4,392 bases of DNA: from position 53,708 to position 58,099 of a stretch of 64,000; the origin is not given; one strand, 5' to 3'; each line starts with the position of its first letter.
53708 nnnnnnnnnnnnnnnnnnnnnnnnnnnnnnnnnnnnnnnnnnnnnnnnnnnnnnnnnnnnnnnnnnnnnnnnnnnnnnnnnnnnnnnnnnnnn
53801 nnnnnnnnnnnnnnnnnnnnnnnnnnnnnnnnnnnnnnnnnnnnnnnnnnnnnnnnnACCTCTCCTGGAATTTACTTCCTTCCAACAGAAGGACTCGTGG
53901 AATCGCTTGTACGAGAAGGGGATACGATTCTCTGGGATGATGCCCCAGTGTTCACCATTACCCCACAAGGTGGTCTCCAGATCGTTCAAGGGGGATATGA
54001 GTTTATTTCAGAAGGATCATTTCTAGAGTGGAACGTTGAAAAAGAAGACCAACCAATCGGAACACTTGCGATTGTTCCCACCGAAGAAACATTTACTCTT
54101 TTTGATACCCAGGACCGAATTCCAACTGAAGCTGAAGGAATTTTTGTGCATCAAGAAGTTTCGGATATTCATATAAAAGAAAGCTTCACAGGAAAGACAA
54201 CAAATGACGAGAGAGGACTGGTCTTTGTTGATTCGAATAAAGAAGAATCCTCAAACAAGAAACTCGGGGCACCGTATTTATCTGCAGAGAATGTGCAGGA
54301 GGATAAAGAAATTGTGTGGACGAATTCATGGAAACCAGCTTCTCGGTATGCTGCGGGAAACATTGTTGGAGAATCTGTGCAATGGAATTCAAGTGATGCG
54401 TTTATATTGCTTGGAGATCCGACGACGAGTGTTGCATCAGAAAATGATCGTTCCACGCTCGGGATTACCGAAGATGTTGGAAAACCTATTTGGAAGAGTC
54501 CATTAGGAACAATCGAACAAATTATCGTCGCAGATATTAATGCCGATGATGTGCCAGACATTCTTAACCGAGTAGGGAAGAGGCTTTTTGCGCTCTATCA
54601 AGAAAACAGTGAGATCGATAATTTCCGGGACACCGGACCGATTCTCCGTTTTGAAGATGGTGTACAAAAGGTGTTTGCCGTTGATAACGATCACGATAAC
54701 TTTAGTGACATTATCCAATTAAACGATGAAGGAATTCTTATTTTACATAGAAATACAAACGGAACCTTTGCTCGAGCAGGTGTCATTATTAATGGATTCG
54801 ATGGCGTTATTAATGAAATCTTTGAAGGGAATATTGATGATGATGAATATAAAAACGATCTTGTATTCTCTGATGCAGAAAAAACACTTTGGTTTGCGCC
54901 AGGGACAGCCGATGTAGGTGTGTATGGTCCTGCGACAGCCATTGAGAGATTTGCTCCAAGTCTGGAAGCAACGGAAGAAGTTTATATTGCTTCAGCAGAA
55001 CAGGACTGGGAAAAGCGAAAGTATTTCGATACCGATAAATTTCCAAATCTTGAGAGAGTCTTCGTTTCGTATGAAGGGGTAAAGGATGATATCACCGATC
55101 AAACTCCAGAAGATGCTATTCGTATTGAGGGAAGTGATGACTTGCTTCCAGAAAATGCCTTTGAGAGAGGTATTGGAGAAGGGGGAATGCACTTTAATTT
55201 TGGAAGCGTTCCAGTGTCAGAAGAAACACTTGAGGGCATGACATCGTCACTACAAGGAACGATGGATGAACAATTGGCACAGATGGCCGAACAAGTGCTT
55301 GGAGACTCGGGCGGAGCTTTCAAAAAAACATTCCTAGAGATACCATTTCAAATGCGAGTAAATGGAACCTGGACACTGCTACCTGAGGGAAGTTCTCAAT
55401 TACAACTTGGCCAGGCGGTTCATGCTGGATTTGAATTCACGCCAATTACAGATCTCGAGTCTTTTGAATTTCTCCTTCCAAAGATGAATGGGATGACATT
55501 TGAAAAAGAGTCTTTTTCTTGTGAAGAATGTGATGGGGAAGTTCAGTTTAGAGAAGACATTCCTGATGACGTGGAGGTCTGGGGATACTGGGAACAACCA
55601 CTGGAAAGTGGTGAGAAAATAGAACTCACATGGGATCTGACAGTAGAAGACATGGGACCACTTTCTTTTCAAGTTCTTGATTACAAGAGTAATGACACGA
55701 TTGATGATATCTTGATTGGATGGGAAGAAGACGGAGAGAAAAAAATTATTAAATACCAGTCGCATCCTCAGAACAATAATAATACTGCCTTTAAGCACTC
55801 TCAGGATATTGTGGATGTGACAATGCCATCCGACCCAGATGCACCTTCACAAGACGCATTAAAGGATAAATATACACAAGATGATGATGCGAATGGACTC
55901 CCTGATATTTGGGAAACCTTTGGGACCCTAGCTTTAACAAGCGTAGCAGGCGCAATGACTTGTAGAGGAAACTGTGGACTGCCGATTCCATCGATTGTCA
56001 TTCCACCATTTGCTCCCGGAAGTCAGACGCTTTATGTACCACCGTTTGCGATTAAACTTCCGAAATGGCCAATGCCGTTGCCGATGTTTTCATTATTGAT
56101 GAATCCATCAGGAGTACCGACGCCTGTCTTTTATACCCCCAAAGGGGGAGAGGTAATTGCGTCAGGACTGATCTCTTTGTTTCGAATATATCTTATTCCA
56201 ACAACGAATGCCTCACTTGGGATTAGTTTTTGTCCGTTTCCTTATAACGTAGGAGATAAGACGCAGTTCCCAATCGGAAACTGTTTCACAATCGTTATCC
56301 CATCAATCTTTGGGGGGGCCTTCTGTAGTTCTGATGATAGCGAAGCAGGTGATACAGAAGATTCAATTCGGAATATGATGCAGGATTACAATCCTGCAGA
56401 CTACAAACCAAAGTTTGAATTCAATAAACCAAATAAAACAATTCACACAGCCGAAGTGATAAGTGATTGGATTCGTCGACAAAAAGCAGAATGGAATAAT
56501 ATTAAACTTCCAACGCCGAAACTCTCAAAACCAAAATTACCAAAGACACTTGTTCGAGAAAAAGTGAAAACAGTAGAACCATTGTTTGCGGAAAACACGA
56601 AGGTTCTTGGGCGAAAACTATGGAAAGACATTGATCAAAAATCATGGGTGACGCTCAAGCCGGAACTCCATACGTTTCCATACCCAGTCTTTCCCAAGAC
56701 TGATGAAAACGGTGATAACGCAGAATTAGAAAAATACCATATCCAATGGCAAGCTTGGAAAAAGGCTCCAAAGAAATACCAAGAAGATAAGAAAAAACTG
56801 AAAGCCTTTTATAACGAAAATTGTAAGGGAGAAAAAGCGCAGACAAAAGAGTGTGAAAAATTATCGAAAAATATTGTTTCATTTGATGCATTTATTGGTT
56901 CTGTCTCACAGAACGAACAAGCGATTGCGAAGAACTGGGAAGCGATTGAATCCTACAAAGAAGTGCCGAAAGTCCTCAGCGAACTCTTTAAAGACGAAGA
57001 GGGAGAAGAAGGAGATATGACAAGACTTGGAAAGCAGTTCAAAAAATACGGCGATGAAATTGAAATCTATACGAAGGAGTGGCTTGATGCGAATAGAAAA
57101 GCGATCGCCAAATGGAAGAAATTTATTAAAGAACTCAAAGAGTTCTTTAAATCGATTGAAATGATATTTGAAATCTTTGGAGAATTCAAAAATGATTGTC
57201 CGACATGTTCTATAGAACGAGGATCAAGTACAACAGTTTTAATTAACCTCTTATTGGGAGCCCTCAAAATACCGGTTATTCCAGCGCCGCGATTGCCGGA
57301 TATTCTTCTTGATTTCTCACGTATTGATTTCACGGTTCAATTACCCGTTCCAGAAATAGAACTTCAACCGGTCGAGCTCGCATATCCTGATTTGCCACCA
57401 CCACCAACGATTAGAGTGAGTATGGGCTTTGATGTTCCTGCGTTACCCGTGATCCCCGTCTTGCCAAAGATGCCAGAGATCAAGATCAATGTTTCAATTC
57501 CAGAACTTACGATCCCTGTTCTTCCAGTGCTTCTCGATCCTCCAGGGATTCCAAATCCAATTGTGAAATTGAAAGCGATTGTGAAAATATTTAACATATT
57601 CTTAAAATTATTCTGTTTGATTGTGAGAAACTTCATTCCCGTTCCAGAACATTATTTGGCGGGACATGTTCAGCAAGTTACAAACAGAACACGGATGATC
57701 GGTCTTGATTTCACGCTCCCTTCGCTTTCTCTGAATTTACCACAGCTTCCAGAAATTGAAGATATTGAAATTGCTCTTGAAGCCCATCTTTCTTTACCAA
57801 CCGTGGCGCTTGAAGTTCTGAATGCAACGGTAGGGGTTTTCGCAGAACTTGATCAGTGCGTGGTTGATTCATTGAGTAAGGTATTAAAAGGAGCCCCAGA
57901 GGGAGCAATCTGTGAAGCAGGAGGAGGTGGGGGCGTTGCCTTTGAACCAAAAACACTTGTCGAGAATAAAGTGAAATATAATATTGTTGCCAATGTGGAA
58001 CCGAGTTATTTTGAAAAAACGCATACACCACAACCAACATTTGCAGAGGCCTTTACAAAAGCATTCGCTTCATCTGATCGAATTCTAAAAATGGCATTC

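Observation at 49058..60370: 3770-aa protein mixing adhesin-type extracellular domains with two internal membrane-like blocks and a Lys-rich internal segment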

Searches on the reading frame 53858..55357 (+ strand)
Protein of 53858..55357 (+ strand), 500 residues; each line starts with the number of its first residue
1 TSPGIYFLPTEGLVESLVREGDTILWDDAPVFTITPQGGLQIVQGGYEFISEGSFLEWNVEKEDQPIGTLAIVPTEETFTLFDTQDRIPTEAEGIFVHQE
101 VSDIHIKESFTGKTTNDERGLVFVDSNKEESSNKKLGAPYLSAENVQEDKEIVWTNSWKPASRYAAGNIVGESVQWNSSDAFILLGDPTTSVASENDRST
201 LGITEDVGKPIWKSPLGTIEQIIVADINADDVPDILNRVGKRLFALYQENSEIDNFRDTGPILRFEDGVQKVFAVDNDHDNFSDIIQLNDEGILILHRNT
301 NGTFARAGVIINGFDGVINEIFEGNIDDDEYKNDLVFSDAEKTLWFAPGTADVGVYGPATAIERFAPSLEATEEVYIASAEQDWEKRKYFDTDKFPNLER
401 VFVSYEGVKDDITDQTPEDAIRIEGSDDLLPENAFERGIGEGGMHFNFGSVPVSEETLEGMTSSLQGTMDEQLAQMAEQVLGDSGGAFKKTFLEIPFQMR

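Call 8: search_protein_families(library=pfam, proteins=[window:53858-55357:+], max_evalue=10)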
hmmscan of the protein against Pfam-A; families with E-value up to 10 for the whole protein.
window:53858-55357:+ (500 aa): 2 families
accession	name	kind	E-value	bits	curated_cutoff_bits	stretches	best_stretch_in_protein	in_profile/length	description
PF13517.12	FG-GAP_3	-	0.013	16.5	26.9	2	214-236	38-60/61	FG-GAP-like repeat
PF22783.1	BapA_N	-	0.019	15.1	27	1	317-363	60-107/123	BapA, prefix-like domain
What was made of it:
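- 54305..54922 (+): FG-GAP-like repeat zone (aa ~1750-1955), conserved across the family. FG-GAP_3 at E 0.013 in the query, aa 1814-1836 (call 8).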

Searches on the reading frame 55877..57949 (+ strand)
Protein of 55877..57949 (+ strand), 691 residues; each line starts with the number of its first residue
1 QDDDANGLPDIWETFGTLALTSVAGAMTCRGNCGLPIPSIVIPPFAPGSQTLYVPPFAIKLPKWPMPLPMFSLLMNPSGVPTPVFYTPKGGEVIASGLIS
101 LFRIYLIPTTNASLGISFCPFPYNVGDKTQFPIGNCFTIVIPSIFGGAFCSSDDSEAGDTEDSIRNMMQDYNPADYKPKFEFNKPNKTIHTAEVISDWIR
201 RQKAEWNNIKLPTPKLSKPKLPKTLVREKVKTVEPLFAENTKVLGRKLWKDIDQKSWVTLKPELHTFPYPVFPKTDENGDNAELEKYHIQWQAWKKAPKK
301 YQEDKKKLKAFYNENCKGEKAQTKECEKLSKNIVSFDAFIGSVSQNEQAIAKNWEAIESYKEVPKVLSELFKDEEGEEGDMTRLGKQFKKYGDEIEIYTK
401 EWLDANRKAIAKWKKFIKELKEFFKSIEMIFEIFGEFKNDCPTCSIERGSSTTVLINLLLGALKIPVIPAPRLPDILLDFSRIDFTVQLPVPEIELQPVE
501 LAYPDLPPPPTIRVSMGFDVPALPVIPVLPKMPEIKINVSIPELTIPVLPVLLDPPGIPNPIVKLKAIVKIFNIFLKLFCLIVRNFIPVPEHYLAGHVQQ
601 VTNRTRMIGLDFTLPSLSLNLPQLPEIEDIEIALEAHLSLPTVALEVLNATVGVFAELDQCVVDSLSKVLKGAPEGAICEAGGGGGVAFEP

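Call 33: predict_structure(alignment_id=A2)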
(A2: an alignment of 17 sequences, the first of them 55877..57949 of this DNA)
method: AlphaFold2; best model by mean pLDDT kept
length: 691 residues; sequences in the alignment: 17
mean_pLDDT: 63.5   pTM: 0.41
mean pLDDT of the five models: 63.5, 62.1, 60.0, 56.8, 56.2
residues with pLDDT >= 90: 1; 70-90: 311; 50-70: 208; < 50: 171
segments of 3 or more residues with pLDDT < 50: 7-36, 53-58, 88-97, 125-132, 144-193, 223-234, 438-454, 604-626, 682-691
pLDDT, mean of each block of 10 residues (from residue 1): 46 36 30 44 72 52 67 69 56 47 76 74 51 61 42 26 28 29 31 58 72 71 40 49 65 77 83 67 82 89 87 81 81 85 88 87 78 60 81 83 85 84 69 54 39 50 63 71 73 82 80 62 78 70 71 73 62 62 59 72 43 32 49 61 80 84 81 61 35 32
secondary structure, 60 per line:
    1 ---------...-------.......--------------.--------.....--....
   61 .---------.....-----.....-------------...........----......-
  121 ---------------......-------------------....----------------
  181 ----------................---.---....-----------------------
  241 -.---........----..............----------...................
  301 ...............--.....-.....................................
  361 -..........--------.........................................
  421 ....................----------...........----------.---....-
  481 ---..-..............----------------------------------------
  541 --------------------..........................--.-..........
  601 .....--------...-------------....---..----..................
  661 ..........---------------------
elements in order (helices of 4 or more, strands of 3 or more residues): H20-26 E50-54 E57-61 E71-75 E81-85 E99-109 E114-119 E136-141 H161-164 H191-206 E214-217 H246-253 E258-271 H282-315 H318-322 H324-360 H362-371 H380-440 H451-461 E476-479 E487-500 H561-586 H591-605 E630-633 H643-670
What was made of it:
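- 55919..56341 (+): Block 1 (aa 2288-2428): uncharged domain rich in Pro, Gly and aromatic residues, with conserved Cys 2302, 2306, 2392, 2409 and 2423. Modelled as about 7 beta strands. AlphaFold2 model (call 33).
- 56390..57196 (+): Helical linker (aa ~2445-2713). Long helices at aa 2555-2588, 2597-2633 and 2653-2713. Lys-rich only in this lineage. AlphaFold2 pLDDT 80-89 (call 33).
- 57197..57901 (+): Block 2 (aa 2714-2948): CPTC motif, beta hairpin, [LIV]PxxP-rich extended stretch, charge-bearing helix aa 2834-2859 with conserved Cys2853, then PVPE(W) and QxTNR motifs. With the N-terminal domain, one of the two most widely conserved pieces of the family. AlphaFold2 (call 33).
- On Polytopic (out-in-out) membrane protein: Block 1 models as beta strands (call 33).
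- Checked: It models as long helices with pLDDT 80-89 (call 33).
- Block 1 models as beta strands and the linker as helices (call 33). The mid-region model has only moderate confidence (mean pLDDT 63.5, 17-sequence alignment, call 33).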

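Call 36: fold_search(model_id=the predicted structure, library=pdb)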
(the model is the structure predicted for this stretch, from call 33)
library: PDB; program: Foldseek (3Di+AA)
matches with E <= 10: 111; with E <= 0.001: 0
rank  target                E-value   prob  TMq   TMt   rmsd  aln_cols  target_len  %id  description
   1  8qb8_A                1.5e-01  0.11  0.08  0.16  56.4       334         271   11  Lsp1 in native eisosome lattice bound to plasma membrane microdomain (released 2024-07-24)
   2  8otz_DS               3.7e-01  0.15  0.10  0.20  42.6       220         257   13  48-nm repeat of the native axonemal doublet microtubule from bovine sperm (released 2023-11-22)
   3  8qb9_A                3.9e-01  0.15  0.09  0.21  55.5       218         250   13  Helical reconstruction of yeast eisosome protein Pil1 bound to membrane composed of lipid mixture -PIP2/+sterol (DOPC, (released 2024-07-24)
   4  6e6a_A                4.7e-01  0.21  0.09  0.29  55.1       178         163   12  Triclinic crystal form of IncA G144A point mutant (released 2019-07-10)
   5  8otz_DU               4.9e-01  0.13  0.11  0.23  51.4       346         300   11  48-nm repeat of the native axonemal doublet microtubule from bovine sperm (released 2023-11-22)
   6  8otz_DR               5.2e-01  0.10  0.08  0.17  42.7       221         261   10  48-nm repeat of the native axonemal doublet microtubule from bovine sperm (released 2023-11-22)
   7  8s2f_BBB              5.5e-01  0.14  0.10  0.26  38.0       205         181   18  Crystal structure of Borrelia burgdorferi paralogous family 12 outer surface protein BBH37 (released 2025-03-05)
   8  8otz_DX               5.8e-01  0.20  0.12  0.29  39.2       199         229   12  48-nm repeat of the native axonemal doublet microtubule from bovine sperm (released 2023-11-22)
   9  8otz_DV               6.2e-01  0.08  0.09  0.18  52.2       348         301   10  48-nm repeat of the native axonemal doublet microtubule from bovine sperm (released 2023-11-22)
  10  8iyj_W4               6.5e-01  0.10  0.11  0.20  53.2       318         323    9  Cryo-EM structure of the 48-nm repeat doublet microtubule from mouse sperm (released 2023-07-05)
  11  8i7o_Fb               7.3e-01  0.16  0.11  0.21  48.0       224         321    9  In situ structure of axonemal doublet microtubules in mouse sperm with 16-nm repeat (released 2023-10-11)
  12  8to0_z3               9.6e-01  0.21  0.13  0.30  32.6       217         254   12  48-nm repeating structure of doublets from mouse sperm flagella (released 2023-11-01)
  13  8qb7_A                9.6e-01  0.04  0.08  0.18  56.4       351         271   12  Pil1 in native eisosome lattice bound to plasma membrane microdomain (released 2024-07-24)
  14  8s2p_BBB              1.1e+00  0.10  0.09  0.25  38.5       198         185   18  Crystal structure of Borrelia burgdorferi paralogous family 12 outer surface protein BBH37 (space group p21) (released 2025-03-05)
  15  8s2f_AAA              1.2e+00  0.12  0.09  0.25  39.3       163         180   18  Crystal structure of Borrelia burgdorferi paralogous family 12 outer surface protein BBH37 (released 2025-03-05)
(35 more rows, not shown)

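Call 68: search_protein_representatives(alignment_id=A2)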
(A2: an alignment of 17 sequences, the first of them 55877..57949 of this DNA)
Query: 17 sequences, 682 profile positions. Proteins with E-value up to 0.001 (for the whole library): 569; up to 1e-10: 439; up to 1e-30: 344. The best 150 are listed.
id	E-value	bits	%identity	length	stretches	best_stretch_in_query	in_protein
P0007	8.9e-229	777.6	-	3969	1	1-676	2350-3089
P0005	1.4e-223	760.4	-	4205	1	1-676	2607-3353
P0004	7.0e-214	728.3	-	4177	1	16-676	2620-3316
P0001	2.0e-209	713.6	-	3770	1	1-675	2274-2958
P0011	1.0e-203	694.8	-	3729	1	2-667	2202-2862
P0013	2.2e-192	657.3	-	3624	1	2-675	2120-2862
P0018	6.1e-187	639.3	-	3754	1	1-672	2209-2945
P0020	3.4e-183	626.9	-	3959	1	2-676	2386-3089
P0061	1.4e-178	611.7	-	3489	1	2-667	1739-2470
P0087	1.0e-175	602.2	-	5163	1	2-660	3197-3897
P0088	4.5e-174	596.8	-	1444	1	63-676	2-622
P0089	2.0e-171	588.0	-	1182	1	2-673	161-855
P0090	1.4e-170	585.3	-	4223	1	2-668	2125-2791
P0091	5.9e-170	583.2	-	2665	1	2-667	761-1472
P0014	1.5e-169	581.8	-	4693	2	258-675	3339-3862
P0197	9.9e-119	413.9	-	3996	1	1-667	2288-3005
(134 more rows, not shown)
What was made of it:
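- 57197..57901 (+): Profile search gave 569 hits (call 68).
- It is nearly always one full-length match, typically 55-70% of the way along proteins of 3.5-6 kaa (call 68).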

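Call 86: fold_search(model_id=the predicted structure, library=viral)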
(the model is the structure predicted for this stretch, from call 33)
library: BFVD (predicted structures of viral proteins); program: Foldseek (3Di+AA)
matches with E <= 10: 134; with E <= 0.001: 0
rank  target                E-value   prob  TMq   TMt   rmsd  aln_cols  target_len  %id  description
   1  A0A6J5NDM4            1.2e-01  0.44  0.17  0.16  24.3       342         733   15  Uncharacterized protein [uncultured Caudovirales phage]
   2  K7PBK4                2.2e-01  0.08  0.09  0.08  42.8       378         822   12  Protein ORF3 [Cyprinid herpesvirus 1]
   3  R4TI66                3.1e-01  0.08  0.09  0.09  40.7       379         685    9  (no name in the UniProt tables at hand)
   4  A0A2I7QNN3            4.8e-01  0.02  0.05  0.04  52.3       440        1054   10  (no name in the UniProt tables at hand)
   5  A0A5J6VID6            5.4e-01  0.08  0.09  0.12  57.0       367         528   11  NFACT RNA-binding domain-containing protein [Megaviridae environmental sample]
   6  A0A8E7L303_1          7.1e-01  0.03  0.08  0.07  46.2       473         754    8  Tail protein [Enterococcus phage 113]
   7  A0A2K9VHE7            8.9e-01  0.02  0.06  0.10  34.8       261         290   13  Uncharacterized protein [Pseudomonas phage Bjorn]
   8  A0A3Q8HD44            1.2e+00  0.04  0.09  0.05  44.5       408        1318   10  (no name in the UniProt tables at hand)
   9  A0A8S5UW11            1.3e+00  0.03  0.09  0.07  83.1       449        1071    9  Uncharacterized protein [Siphoviridae sp. ctgaU3]
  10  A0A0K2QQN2            1.4e+00  0.41  0.10  0.29   7.8        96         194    7  Uncharacterized protein [Ralstonia phage RSF1]
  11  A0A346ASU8            1.5e+00  0.28  0.11  0.31  18.0       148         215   16  (no name in the UniProt tables at hand)
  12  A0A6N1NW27            1.5e+00  0.08  0.09  0.15  42.5       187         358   12  Putative ORFan [Tupanvirus deep ocean]
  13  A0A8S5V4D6            1.6e+00  0.11  0.11  0.10  48.6       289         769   11  Tail tape measure protein [Myoviridae sp. ctKkB1]
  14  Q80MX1                1.7e+00  0.08  0.10  0.11  44.5       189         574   10  Polyprotein (Fragment) [Cardamom mosaic virus]
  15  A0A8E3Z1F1            1.7e+00  0.02  0.05  0.08  23.5       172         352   12  (no name in the UniProt tables at hand)
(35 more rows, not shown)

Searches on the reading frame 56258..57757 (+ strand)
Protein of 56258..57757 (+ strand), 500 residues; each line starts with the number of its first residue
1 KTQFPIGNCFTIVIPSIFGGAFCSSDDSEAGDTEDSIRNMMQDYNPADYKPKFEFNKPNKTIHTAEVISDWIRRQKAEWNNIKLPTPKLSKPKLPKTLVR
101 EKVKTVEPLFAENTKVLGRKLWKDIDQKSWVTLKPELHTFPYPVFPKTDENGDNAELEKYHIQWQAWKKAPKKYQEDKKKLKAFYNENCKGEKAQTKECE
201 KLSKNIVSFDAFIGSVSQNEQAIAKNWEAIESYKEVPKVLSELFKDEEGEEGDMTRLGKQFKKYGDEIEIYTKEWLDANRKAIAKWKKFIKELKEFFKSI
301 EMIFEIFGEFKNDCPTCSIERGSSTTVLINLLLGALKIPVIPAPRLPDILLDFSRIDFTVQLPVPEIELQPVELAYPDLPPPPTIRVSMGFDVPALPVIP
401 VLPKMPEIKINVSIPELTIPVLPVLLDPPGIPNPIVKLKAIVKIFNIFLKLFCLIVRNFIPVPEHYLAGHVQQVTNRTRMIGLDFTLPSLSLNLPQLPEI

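Call 8: search_protein_families(library=pfam, proteins=[window:56258-57757:+], max_evalue=10)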
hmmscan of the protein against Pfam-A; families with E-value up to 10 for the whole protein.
window:56258-57757:+ (500 aa): 2 families
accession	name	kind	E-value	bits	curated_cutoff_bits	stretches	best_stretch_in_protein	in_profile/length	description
PF14931.11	IFT20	-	0.24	12.1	27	0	268-312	10-54/119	Intraflagellar transport complex B, subunit 20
PF14747.11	DUF4473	-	1.6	9.8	25.9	1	183-227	33-74/78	Domain of unknown function (DUF4473)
